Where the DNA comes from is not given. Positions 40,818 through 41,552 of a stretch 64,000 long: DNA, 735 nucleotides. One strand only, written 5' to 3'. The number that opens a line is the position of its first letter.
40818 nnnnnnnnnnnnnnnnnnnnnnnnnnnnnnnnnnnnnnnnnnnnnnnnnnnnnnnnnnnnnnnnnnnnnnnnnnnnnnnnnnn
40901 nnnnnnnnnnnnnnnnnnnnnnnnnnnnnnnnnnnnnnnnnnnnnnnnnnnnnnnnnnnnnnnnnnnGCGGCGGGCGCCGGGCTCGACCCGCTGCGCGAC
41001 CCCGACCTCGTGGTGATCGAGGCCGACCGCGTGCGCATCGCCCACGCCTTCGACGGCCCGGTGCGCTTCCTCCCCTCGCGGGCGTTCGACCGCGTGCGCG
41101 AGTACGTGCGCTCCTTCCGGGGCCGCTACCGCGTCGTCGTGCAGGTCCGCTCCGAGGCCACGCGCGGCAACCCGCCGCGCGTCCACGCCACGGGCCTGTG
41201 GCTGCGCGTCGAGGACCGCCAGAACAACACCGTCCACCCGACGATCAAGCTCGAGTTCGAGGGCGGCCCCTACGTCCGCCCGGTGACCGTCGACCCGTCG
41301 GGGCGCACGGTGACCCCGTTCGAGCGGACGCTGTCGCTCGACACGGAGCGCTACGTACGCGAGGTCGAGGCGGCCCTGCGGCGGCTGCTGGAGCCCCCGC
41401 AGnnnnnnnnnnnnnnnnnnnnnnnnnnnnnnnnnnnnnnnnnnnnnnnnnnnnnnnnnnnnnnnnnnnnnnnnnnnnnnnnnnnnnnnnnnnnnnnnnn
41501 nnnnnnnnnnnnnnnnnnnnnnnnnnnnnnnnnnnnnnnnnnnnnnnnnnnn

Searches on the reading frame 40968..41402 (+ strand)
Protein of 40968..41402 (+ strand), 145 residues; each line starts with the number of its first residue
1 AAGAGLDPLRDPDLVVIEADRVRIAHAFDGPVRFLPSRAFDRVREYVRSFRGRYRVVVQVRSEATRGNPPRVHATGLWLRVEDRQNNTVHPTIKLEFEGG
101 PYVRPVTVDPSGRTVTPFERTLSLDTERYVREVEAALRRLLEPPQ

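Call 44: predict_structure(alignment_id=A4)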
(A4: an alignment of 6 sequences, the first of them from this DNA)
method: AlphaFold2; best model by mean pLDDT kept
length: 145 residues; sequences in the alignment: 6
mean_pLDDT: 89.3   pTM: 0.83
mean pLDDT of the five models: 89.3, 89.0, 74.3, 73.5, 72.2
residues with pLDDT >= 90: 102; 70-90: 33; 50-70: 6; < 50: 4
segments of 3 or more residues with pLDDT < 50: 1-3
pLDDT, mean of each block of 10 residues (from residue 1): 57 91 88 90 93 95 88 96 95 94 91 91 94 95 74
secondary structure, 60 per line:
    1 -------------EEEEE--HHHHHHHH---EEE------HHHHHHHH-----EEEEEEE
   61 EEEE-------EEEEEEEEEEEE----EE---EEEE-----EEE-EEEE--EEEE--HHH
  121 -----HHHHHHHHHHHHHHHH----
elements in order: E14-18 H21-28 E32-34 H41-48 E54-64 E72-83 E93-96 E102-104 E106-109 E112-115 H126-141

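Call 45: search_protein_representatives(alignment_id=A4)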
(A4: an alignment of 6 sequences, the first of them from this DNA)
Query: 6 sequences, 145 profile positions. Proteins with E-value up to 0.001 (for the whole library): 57; up to 1e-10: 50; up to 1e-30: 18. The best 57 are listed.
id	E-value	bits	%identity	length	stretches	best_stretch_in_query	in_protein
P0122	2.1e-66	238.2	-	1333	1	1-144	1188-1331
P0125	4.9e-65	233.8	-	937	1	2-144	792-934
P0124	6.9e-62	223.6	-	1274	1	2-144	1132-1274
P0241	6.1e-46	171.9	-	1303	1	2-144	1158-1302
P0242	1.6e-44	167.3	-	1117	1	5-141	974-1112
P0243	4.3e-44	165.9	-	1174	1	3-144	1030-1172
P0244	8.8e-43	161.6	-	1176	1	7-142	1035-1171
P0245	1.8e-41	157.4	-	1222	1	10-142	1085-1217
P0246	2.6e-37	143.9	-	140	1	14-144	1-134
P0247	5.9e-36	139.5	-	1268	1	8-143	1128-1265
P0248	2.9e-35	137.3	-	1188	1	5-144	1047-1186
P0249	7.2e-35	136.0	-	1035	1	7-141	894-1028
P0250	1.1e-34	135.4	-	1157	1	7-141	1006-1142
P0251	7.4e-33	129.5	-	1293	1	2-140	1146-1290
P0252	1.6e-32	128.3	-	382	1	4-140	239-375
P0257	5.4e-30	120.2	-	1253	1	6-143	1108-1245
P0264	8.3e-24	100.1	-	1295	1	7-140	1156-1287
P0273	7.7e-20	87.2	-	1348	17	12-63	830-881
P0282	2.4e-16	75.9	-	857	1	9-138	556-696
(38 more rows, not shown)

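Call 49: search_protein_families(library=pfam, proteins=[P0241, P0242, P0245, P0251, P0257, P0264, P0273, P0282], max_evalue=0.01)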
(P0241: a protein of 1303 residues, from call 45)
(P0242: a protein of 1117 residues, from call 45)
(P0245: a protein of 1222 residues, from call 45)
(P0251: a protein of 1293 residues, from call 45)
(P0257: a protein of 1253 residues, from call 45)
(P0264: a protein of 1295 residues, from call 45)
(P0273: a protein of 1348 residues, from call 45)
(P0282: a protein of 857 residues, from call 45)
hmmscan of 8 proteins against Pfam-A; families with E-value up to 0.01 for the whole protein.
P0241 (1303 aa): 9 families
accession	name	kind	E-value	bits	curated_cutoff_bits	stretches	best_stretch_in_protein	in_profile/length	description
PF00069.31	Pkinase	-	8.9e-91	304.4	31.7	2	152-407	1-259/263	Protein kinase domain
PF07714.23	PK_Tyr_Ser-Thr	-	5.3e-56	190.2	23.1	2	153-408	2-257/258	Protein tyrosine and serine/threonine kinase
PF03109.22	ABC1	-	5.4e-11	42.5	22.9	1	220-307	138-222/244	ABC1 atypical kinase-like domain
PF01636.29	APH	-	1.6e-08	35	23.2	1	572-608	166-203/239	Phosphotransferase enzyme family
PF17667.7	Pkinase_fungal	-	4.4e-08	32.7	24.1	1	251-337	285-376/387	Fungal protein kinase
PF23914.1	TPR_CcmH_CycH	-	1.5e-05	25.3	42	0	849-907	27-85/158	Cytochrome c-type biogenesis protein H TPR domain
PF07719.23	TPR_2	-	0.00012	22.4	27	0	1013-1038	7-32/34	Tetratricopeptide repeat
PF14531.12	Kinase-like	-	0.00073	19.3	25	0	262-298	158-191/289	Kinase-like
PF01163.29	RIO1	-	0.0036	17.4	22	0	532-600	82-149/187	RIO domain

P0242 (1117 aa): 6 families
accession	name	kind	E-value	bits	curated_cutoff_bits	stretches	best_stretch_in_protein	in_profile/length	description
PF00069.31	Pkinase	-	1.2e-52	179.4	31.7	2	293-508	1-209/263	Protein kinase domain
PF07714.23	PK_Tyr_Ser-Thr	-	2.3e-39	135.7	23.1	2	295-542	3-248/258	Protein tyrosine and serine/threonine kinase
PF07719.23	TPR_2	-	2e-05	24.8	27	0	755-782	2-29/34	Tetratricopeptide repeat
PF13181.12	TPR_8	-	0.0042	17.6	25.7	0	758-781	5-28/34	Tetratricopeptide repeat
PF03109.22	ABC1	-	0.0052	16.4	22.9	0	407-443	184-220/244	ABC1 atypical kinase-like domain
PF01163.29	RIO1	-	0.0089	16.1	22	0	390-435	104-149/187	RIO domain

P0245 (1222 aa): 3 families
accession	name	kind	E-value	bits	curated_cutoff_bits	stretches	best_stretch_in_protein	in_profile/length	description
PF00069.31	Pkinase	-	1.7e-23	83.8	31.7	2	457-606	43-198/263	Protein kinase domain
PF07714.23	PK_Tyr_Ser-Thr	-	6.7e-13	49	23.1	1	418-604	5-204/258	Protein tyrosine and serine/threonine kinase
PF00515.34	TPR_1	-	0.00031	20.9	27.8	0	815-843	6-34/34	Tetratricopeptide repeat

P0251 (1293 aa): 7 families
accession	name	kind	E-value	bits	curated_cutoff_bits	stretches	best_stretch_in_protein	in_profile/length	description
PF00069.31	Pkinase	-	3.2e-95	318.9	31.7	2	139-392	3-258/263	Protein kinase domain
PF07714.23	PK_Tyr_Ser-Thr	-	2.6e-65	220.7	23.1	2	139-395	3-258/258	Protein tyrosine and serine/threonine kinase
PF03109.22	ABC1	-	5.2e-12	45.9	22.9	1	207-296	139-225/244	ABC1 atypical kinase-like domain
PF17667.7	Pkinase_fungal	-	5.4e-07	29.1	24.1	0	238-318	286-372/387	Fungal protein kinase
PF01636.29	APH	-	7.1e-07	29.7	23.2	1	546-595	147-198/239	Phosphotransferase enzyme family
PF14531.12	Kinase-like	-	1.2e-06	28.4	25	0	560-665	158-261/289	Kinase-like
PF06293.20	Kdo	-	2.1e-05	24.5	21.3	0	192-282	74-166/207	Lipopolysaccharide kinase (Kdo/WaaP) family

P0257 (1253 aa): 2 families
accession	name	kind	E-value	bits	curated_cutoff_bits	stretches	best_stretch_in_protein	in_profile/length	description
PF00069.31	Pkinase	-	2.1e-31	109.8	31.7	2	451-632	9-194/263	Protein kinase domain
PF07714.23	PK_Tyr_Ser-Thr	-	2.3e-18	66.9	23.1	1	451-635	9-204/258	Protein tyrosine and serine/threonine kinase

P0264 (1295 aa): 2 families
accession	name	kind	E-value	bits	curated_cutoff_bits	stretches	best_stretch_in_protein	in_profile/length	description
PF00069.31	Pkinase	-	2.4e-20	73.5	31.7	2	495-642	1-148/263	Protein kinase domain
PF07714.23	PK_Tyr_Ser-Thr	-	1.1e-12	48.2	23.1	1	497-640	3-150/258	Protein tyrosine and serine/threonine kinase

P0273 (1348 aa): 8 families
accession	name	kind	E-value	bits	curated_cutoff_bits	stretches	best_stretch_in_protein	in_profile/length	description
PF01442.23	Apolipoprotein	-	2.2e-41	142.1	90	0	183-213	66-96/190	Apolipoprotein A1/A4/E domain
PF25829.1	DUF7953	-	1.8e-21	76.8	27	0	375-411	26-62/114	Domain of unknown function (DUF7953)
PF03935.22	SKN1_KRE6_Sbg1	-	7.9e-20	71.2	30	0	1241-1318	259-335/501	Beta-glucan synthesis-associated protein SKN1/KRE6/Sbg1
PF04000.20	Sas10_Utp3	-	1.7e-13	51.4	30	0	181-193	74-86/87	Sas10/Utp3/C1D family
PF05599.16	Deltaretro_Tax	-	2.2e-12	47.8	25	0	612-656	31-74/87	Deltaretrovirus Tax protein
PF01155.25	HypA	-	2.3e-10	40.9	28.9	0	482-538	21-74/112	Hydrogenase/urease nickel incorporation, metallochaperone, hypA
PF17403.7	Nrap_D2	-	3e-08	34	33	0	4-36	59-91/151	Nrap protein PAP/OAS-like domain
PF04847.18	Calcipressin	-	1.1e-06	29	23.5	0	391-434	14-57/186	Calcipressin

P0282 (857 aa): 2 families
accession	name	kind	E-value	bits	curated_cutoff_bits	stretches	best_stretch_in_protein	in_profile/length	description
PF00069.31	Pkinase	-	2e-12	47.5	31.7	1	1-102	121-198/263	Protein kinase domain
PF07714.23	PK_Tyr_Ser-Thr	-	0.0013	18.6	23.1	0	1-35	125-159/258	Protein tyrosine and serine/threonine kinase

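Call 58: find_related_loci(query=A4, collection=metagenome_contigs, flank=6000)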
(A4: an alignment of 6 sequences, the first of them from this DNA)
Query A4 (145 aa) in metagenome_contigs; peptide patterns used: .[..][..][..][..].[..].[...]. (x = any residue, [..] = any of these).
95 stretches matched a pattern; 4 encode a relative of the query (tblastn E <= 1e-3); 4 distinct loci.
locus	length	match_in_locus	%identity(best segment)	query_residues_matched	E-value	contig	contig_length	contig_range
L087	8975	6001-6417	68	6-144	2e-62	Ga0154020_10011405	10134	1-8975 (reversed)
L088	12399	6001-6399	38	10-141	2e-20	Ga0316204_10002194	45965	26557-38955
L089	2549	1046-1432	36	14-141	2e-17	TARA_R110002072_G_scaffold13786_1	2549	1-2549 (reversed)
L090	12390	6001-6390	34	10-134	1e-13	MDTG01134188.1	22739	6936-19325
